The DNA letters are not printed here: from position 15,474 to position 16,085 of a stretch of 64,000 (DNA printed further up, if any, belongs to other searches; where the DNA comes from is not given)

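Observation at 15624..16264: HigB/HigA-like toxin-antitoxin pair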

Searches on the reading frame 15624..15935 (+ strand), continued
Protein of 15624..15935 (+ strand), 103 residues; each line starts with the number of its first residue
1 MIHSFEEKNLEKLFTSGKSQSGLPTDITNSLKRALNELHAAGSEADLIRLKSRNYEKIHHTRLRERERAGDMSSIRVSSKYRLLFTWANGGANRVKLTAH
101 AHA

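Call 68: find_homologous_proteins(query=A5, max_evalue=0.001)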
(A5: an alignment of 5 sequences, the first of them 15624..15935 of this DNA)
Query A5 (5 sequences) (103 aa, profile of the alignment): 7922 proteins with E <= 0.001 among 8000 candidates; the best 120 are listed.
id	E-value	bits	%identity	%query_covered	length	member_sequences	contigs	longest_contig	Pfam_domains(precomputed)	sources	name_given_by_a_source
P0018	1.1e-41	159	89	100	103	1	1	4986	PF05015.19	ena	-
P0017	6.3e-41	156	99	100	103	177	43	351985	PF05015.19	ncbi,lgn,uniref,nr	ncbi:plasmid maintenance system killer family protein [Klebsiella pneumoniae]|uniref:type II toxin-a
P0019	4.7e-35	138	97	88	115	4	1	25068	PF05015.19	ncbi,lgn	ncbi:TPA: type II toxin-antitoxin system RelE/ParE family toxin [Klebsiella pneumoniae]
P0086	9.9e-35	137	-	-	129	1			PF05015.19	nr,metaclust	nr:HigB [Citrobacter freundii]|metaclust:status=active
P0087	1.1e-34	136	-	-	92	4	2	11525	PF05015.19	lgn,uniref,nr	uniref:Plasmid maintenance system killer protein n=1 Tax=Providencia rettgeri TaxID=587 RepID=A0A0U3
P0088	3.7e-34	135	33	89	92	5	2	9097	PF05015.19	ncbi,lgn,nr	ncbi:type II toxin-antitoxin system toxin endoribonuclease HigB [Escherichia coli]|nr:type II toxin-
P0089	1.1e-33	133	-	-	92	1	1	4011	PF05015.19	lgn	-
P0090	1.8e-33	133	-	-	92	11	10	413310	PF05015.19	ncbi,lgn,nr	ncbi:type II toxin-antitoxin system RelE/ParE family toxin [Salmonella enterica]|nr:Killer protein [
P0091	1.8e-33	133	-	-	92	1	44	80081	PF05015.19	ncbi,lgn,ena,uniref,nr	ncbi:TPA: type II toxin-antitoxin system RelE/ParE family toxin [Escherichia coli]|uniref:Killer pro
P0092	2.2e-33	132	-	-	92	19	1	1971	PF05015.19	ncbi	-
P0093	2.7e-33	132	-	-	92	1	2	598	PF05015.19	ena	-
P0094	3.8e-33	132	30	89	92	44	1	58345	PF05015.19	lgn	-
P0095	4.5e-33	131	30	89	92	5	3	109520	PF05015.19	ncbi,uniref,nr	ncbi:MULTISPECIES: type II toxin-antitoxin system RelE/ParE family toxin [Xenorhabdus]|uniref:Killer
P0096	5.0e-33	131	29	89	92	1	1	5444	PF05015.19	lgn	-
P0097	9.7e-33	130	-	-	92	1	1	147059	PF05015.19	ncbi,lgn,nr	ncbi:type II toxin-antitoxin system RelE/ParE family toxin [Salmonella enterica subsp. enterica sero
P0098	1.3e-32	130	34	89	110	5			PF05015.19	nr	nr:HigB toxin protein [Providencia sp.] UNJ80207.1 HigB toxin protein [Providencia sp.]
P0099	2.6e-32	129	34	89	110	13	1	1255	PF05015.19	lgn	-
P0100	2.7e-32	129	33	89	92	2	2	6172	PF05015.19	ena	-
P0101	4.5e-32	128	34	97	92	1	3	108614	PF05015.19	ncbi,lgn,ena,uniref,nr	ncbi:type II toxin-antitoxin system toxin GraT [Pseudomonas putida]|uniref:Plasmid maintenance syste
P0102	5.2e-32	128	30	89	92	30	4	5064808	PF05015.19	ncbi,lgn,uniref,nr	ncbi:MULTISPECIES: type II toxin-antitoxin system RelE/ParE family toxin [Photorhabdus]|uniref:Kille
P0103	6.6e-32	128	34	97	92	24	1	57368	PF05015.19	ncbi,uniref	ncbi:type II toxin-antitoxin system toxin GraT [Pseudomonas sp. YQ_13]|uniref:type II toxin-antitoxi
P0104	7.7e-32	127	30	89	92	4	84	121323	PF05015.19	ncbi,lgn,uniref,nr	ncbi:Killer protein [Salmonella enterica]|uniref:Killer protein n=2 Tax=Salmonella enterica TaxID=28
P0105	8.3e-32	127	34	97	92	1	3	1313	PF05015.19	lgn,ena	-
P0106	1.0e-31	127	30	89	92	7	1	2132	PF05015.19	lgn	-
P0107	1.2e-31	127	-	-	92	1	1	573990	PF05015.19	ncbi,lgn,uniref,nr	ncbi:type II toxin-antitoxin system RelE/ParE family toxin [Pseudescherichia sp.]|uniref:type II tox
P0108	1.2e-31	127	34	97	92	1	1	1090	PF05015.19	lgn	-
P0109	1.7e-31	126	34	97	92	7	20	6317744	PF05015.19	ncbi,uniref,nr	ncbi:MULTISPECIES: type II toxin-antitoxin system RelE/ParE family toxin [Pseudomonas]|uniref:type I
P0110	1.8e-31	126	30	89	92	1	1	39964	PF05015.19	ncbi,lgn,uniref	ncbi:type II toxin-antitoxin system RelE/ParE family toxin [Serratia fonticola]|uniref:type II toxin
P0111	1.9e-31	126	29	89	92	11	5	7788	PF05015.19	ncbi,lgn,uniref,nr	ncbi:type II toxin-antitoxin system RelE/ParE family toxin [Rahnella sp. ChDrAdgB13]|uniref:type II 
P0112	3.0e-31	125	32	97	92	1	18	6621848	PF05015.19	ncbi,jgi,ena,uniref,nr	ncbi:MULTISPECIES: type II toxin-antitoxin system toxin GraT [Pseudomonas]|jgi:proteic killer suppre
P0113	3.7e-31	125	34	97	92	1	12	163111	PF05015.19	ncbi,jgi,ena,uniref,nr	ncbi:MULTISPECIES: type II toxin-antitoxin system toxin GraT [Pseudomonas]|uniref:type II toxin-anti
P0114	3.8e-31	125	33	97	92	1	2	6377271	PF05015.19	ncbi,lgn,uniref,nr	ncbi:type II toxin-antitoxin system toxin GraT [Pseudomonas putida]|uniref:type II toxin-antitoxin s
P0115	4.9e-31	125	34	89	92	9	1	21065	PF05015.19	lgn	-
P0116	5.3e-31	125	33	97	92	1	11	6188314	PF05015.19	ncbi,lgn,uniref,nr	ncbi:plasmid maintenance system killer protein [Pseudomonas putida TRO1]|uniref:Plasmid maintenance 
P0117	5.5e-31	125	34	97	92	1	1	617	PF05015.19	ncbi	ncbi:Toxin HigB-1 [compost metagenome]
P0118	5.7e-31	125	32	97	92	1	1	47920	PF05015.19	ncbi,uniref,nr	ncbi:type II toxin-antitoxin system toxin GraT [Pseudomonas putida]|uniref:type II toxin-antitoxin s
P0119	6.3e-31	124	30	89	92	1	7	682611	PF05015.19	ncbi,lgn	-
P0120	8.6e-31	124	29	89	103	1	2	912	PF05015.19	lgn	-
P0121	9.5e-31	124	30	89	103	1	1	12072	PF05015.19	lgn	-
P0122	1.1e-30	124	33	97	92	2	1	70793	PF05015.19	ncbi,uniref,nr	ncbi:plasmid maintenance system killer protein [Pseudomonas putida]|uniref:type II toxin-antitoxin s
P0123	1.3e-30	123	-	-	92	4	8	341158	PF05015.19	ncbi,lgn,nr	ncbi:type II toxin-antitoxin system RelE/ParE family toxin [Salmonella enterica]|nr:type II toxin-an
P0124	1.4e-30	123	30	89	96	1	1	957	PF05015.19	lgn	-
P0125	1.5e-30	123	-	-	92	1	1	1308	PF05015.19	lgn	-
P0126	1.5e-30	123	29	89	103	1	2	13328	PF05015.19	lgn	-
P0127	1.5e-30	123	33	97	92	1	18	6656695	PF05015.19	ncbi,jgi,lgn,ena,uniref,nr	ncbi:TPA: type II toxin-antitoxin system toxin GraT [Pseudomonas putida]|jgi:proteic killer suppress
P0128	1.6e-30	123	34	97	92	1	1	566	PF05015.19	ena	-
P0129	1.8e-30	123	29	92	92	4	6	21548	PF05015.19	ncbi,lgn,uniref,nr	ncbi:type II toxin-antitoxin system RelE/ParE family toxin [Candidatus Williamhamiltonella defendens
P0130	2.2e-30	123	-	-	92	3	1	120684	PF05015.19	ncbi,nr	ncbi:type II toxin-antitoxin system RelE/ParE family toxin [Salmonella enterica]|nr:type II toxin-an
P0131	2.6e-30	122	30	89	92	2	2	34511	PF05015.19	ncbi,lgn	-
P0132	2.6e-30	122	33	97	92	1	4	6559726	PF05015.19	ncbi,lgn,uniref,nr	ncbi:type II toxin-antitoxin system RelE/ParE family toxin [Pseudomonas putida]|uniref:type II toxin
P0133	2.8e-30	122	32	96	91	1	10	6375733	PF05015.19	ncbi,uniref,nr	ncbi:MAG: type II toxin-antitoxin system toxin GraT [Pseudomonas putida]|uniref:type II toxin-antito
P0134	2.9e-30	122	33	97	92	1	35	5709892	PF05015.19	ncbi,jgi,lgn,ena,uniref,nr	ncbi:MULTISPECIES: type II toxin-antitoxin system RelE/ParE family toxin [Pseudomonas]|uniref:Type I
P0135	3.2e-30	122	30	89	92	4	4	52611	PF05015.19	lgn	-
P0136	3.2e-30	122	30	89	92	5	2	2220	PF05015.19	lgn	-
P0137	3.5e-30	122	32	97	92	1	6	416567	PF05015.19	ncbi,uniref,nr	ncbi:type II toxin-antitoxin system RelE/ParE family toxin [Pseudomonas sp. GD03746]|uniref:type II 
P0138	4.6e-30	122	32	89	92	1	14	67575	PF05015.19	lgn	-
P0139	4.8e-30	122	33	97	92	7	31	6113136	PF05015.19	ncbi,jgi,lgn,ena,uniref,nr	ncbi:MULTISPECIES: type II toxin-antitoxin system RelE/ParE family toxin [Pseudomonas]|jgi:proteic k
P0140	4.9e-30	122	33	97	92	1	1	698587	PF05015.19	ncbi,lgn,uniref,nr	ncbi:type II toxin-antitoxin system RelE/ParE family toxin [Pseudomonas juntendi]|uniref:Type II tox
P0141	5.1e-30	122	33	97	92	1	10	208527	PF05015.19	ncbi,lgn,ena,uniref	ncbi:type II toxin-antitoxin system RelE/ParE family toxin [Pseudomonas sp. FYR_11]|uniref:type II t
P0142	5.2e-30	121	34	97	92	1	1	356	PF05015.19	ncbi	ncbi:Toxin HigB-1 [compost metagenome]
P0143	6.7e-30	121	32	97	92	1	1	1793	PF05015.19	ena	-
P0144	7.3e-30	121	34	94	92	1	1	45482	PF05015.19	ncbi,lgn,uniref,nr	ncbi:type II toxin-antitoxin system RelE/ParE family toxin [Pseudomonas juntendi]|uniref:type II tox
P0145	8.4e-30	121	31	97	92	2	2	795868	PF05015.19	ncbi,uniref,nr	ncbi:type II toxin-antitoxin system RelE/ParE family toxin [Pseudomonas sp. SWRI59]|uniref:type II t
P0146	9.1e-30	121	33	97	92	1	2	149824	PF05015.19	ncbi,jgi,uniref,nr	ncbi:type II toxin-antitoxin system RelE/ParE family toxin [Pseudomonas juntendi]|uniref:Type II tox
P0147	1.0e-29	121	33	97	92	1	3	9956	PF05015.19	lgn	-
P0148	1.2e-29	120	32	96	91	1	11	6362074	PF05015.19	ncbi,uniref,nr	ncbi:type II toxin-antitoxin system RelE/ParE family toxin [Pseudomonas putida]|uniref:Plasmid maint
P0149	1.5e-29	120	32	97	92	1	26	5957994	PF05015.19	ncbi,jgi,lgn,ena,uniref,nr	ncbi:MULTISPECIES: type II toxin-antitoxin system RelE/ParE family toxin [Pseudomonas]|jgi:proteic k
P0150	1.5e-29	120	33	97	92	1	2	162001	PF05015.19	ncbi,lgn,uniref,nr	ncbi:type II toxin-antitoxin system RelE/ParE family toxin [Pseudomonas sp. S31]|uniref:type II toxi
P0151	3.4e-29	119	31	97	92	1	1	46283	PF05015.19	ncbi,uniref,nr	ncbi:plasmid maintenance system killer protein [Pseudomonas sp. LLC-1]|uniref:type II toxin-antitoxi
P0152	3.8e-29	119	-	-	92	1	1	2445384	PF05015.19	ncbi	ncbi:type II toxin-antitoxin system RelE/ParE family toxin [Orbaceae bacterium ac157xtp]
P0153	3.9e-29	119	32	97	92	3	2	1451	PF05015.19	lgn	-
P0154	4.2e-29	119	31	97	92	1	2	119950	PF05015.19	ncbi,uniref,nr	ncbi:plasmid maintenance system killer protein [Pantoea sp. Tr-811]|uniref:type II toxin-antitoxin s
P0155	4.9e-29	118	31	97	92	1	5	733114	PF05015.19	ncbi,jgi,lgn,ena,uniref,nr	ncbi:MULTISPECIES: type II toxin-antitoxin system RelE/ParE family toxin [unclassified Pseudomonas]|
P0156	5.0e-29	118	31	97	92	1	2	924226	PF05015.19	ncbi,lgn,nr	ncbi:type II toxin-antitoxin system RelE/ParE family toxin [Pseudomonas putida]|nr:type II toxin-ant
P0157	5.3e-29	118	32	97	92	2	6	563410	PF05015.19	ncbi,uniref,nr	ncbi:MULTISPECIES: type II toxin-antitoxin system RelE/ParE family toxin [unclassified Pseudomonas]|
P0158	6.9e-29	118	31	94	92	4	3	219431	PF05015.19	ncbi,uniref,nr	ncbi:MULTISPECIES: type II toxin-antitoxin system RelE/ParE family toxin [Photorhabdus]|uniref:Kille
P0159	7.3e-29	118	32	97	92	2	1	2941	PF05015.19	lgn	-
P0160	7.3e-29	118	31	97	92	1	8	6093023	PF05015.19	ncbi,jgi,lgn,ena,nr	ncbi:plasmid maintenance system killer protein [Pseudomonas putida]|jgi:proteic killer suppression p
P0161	8.8e-29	118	30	94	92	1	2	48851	PF05015.19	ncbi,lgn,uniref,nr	ncbi:Killer protein (plasmid) [Candidatus Symbiopectobacterium sp. 'North America']|uniref:type II t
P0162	1.5e-28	117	32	97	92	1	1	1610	PF05015.19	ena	-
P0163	1.6e-28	117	33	97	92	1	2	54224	PF05015.19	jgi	-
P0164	1.7e-28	117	32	97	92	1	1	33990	PF05015.19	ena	-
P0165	2.0e-28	116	34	95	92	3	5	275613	PF05015.19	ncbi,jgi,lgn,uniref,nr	ncbi:type II toxin-antitoxin system RelE/ParE family toxin [Pseudomonas sp.]|uniref:type II toxin-an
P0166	2.6e-28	116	31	97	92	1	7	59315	PF05015.19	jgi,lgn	-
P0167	5.6e-28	115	32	89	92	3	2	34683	PF05015.19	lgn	-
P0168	8.3e-28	114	32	97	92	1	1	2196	PF05015.19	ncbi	ncbi:Toxin HigB-1 [compost metagenome]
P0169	1.5e-27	114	31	94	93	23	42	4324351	PF05015.19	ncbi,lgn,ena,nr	nr:type II toxin-antitoxin system RelE/ParE family toxin [Morganella morganii subsp. sibonii]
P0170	1.5e-27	114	32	97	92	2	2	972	PF05015.19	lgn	-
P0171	1.5e-27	114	31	97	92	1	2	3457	PF05015.19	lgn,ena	-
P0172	1.8e-27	113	30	97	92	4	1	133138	PF05015.19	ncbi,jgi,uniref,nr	ncbi:protein killer protein [Pseudomonas sp. PAGU 2196]|uniref:type II toxin-antitoxin system RelE/P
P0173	2.5e-27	113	31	94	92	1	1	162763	PF05015.19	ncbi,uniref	ncbi:type II toxin-antitoxin system RelE/ParE family toxin [Morganella morganii]|uniref:type II toxi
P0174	2.6e-27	113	31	94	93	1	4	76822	PF05015.19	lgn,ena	-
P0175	2.7e-27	113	29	97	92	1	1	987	PF05015.19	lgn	-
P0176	3.4e-27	112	31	94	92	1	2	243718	PF05015.19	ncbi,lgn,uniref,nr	ncbi:type II toxin-antitoxin system RelE/ParE family toxin [Photorhabdus luminescens]|uniref:Killer 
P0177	4.8e-27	112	33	97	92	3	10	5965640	PF05015.19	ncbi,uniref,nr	ncbi:type II toxin-antitoxin system RelE/ParE family toxin [Pseudomonas juntendi]|uniref:Type II tox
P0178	5.1e-27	112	-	-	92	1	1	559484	PF05015.19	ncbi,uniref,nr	ncbi:type II toxin-antitoxin system RelE/ParE family toxin [Pseudomonas paracarnis]|uniref:type II t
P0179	5.7e-27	112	31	97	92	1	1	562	PF05015.19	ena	-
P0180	5.9e-27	112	-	-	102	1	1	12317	PF05015.19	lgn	-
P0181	7.5e-27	111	30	97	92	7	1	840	PF05015.19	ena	-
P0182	1.1e-26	111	27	97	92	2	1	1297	PF05015.19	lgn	-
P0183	1.4e-26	111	32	97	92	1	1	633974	PF05015.19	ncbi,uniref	ncbi:type II toxin-antitoxin system RelE/ParE family toxin [Pseudomonas sp. NPDC087358]|uniref:type 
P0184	1.6e-26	110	-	-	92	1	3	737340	PF05015.19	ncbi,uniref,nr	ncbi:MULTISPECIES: type II toxin-antitoxin system RelE/ParE family toxin [Pseudomonas]|uniref:Type I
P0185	1.6e-26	110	-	-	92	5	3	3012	PF05015.19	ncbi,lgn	ncbi:Toxin HigB-1 [compost metagenome]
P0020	1.7e-26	110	82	100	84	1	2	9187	PF05015.19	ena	-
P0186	1.7e-26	110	-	-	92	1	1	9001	PF05015.19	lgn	-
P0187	2.0e-26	110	28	97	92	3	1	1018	PF05015.19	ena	-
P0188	2.3e-26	110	32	97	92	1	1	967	PF05015.19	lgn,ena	-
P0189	2.4e-26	110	-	-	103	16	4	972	PF05015.19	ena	-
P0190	3.0e-26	109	-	-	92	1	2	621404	PF05015.19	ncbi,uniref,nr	ncbi:type II toxin-antitoxin system RelE/ParE family toxin [Pseudomonas rhizosphaerae]|uniref:type I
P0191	3.0e-26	109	31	97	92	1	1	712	PF05015.19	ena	-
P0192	3.1e-26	109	-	-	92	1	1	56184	PF05015.19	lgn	-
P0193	3.5e-26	109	-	-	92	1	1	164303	PF05015.19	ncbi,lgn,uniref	ncbi:type II toxin-antitoxin system RelE/ParE family toxin [Pseudomonas chlororaphis]|uniref:type II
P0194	3.8e-26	109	-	-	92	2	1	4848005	PF05015.19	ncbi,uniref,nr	ncbi:type II toxin-antitoxin system RelE/ParE family toxin [Pseudomonas coleopterorum]|uniref:Type I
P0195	4.8e-26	109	-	-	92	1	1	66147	PF05015.19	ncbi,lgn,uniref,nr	ncbi:type II toxin-antitoxin system RelE/ParE family toxin [Pseudomonas sp. WS 5079]|uniref:type II 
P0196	5.9e-26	109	-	-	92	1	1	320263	PF05015.19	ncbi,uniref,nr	ncbi:type II toxin-antitoxin system RelE/ParE family toxin [Pseudomonas sp. RIT-PI-a]|uniref:type II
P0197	7.1e-26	108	31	97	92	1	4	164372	PF05015.19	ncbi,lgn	-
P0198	7.4e-26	108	34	97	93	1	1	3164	PF05015.19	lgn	-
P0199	8.4e-26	108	-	-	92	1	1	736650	PF05015.19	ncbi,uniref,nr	ncbi:type II toxin-antitoxin system RelE/ParE family toxin [Pseudomonas sp. Leaf129]|uniref:type II 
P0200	9.1e-26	108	-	-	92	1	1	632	PF05015.19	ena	-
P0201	9.6e-26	108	-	-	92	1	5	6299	PF05015.19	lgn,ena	-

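Call 101: find_encoding_contigs(protein=P0101, flank=1000, max_places=1)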
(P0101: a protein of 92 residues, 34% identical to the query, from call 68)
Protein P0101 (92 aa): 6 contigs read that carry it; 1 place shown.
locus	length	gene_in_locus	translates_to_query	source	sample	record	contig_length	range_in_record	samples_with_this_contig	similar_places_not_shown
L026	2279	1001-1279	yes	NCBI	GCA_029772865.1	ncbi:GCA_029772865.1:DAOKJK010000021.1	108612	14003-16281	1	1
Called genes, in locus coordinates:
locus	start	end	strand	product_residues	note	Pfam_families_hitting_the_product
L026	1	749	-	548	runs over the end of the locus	PF00999:Na_H_Exchanger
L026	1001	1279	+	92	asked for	PF05015:HigB-like_toxin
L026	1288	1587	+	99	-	PF01381:HTH_3 (weak)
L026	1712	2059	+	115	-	PF03960:ArsC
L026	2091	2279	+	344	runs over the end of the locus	PF14789:THDPS_M, PF14602:Hexapep_2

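Call 102: find_encoding_contigs(protein=P0088, flank=1000, max_places=1)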
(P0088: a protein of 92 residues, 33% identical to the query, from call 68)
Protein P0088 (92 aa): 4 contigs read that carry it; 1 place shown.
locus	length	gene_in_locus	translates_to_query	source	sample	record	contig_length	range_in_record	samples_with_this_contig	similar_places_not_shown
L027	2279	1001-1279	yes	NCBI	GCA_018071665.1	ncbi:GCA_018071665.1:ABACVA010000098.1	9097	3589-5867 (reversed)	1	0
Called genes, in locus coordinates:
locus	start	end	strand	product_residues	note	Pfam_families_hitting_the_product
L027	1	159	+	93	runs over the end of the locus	-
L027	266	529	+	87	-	-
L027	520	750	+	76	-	-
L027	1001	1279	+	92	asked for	PF05015:HigB-like_toxin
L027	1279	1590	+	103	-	PF01381:HTH_3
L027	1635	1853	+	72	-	PF04014:MazE_antitoxin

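Call 103: find_encoding_contigs(protein=P0198, flank=1000, max_places=1)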
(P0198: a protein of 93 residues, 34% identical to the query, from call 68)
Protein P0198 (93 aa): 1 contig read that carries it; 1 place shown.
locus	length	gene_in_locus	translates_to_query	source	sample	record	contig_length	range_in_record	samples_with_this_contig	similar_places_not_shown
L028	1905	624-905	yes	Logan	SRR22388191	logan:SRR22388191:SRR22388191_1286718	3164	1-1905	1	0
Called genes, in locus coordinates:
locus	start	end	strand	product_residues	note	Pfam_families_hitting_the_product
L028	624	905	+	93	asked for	PF05015:HigB-like_toxin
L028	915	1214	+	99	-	PF13560:HTH_31 (weak), PF01381:HTH_3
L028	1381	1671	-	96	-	-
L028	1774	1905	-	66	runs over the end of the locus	-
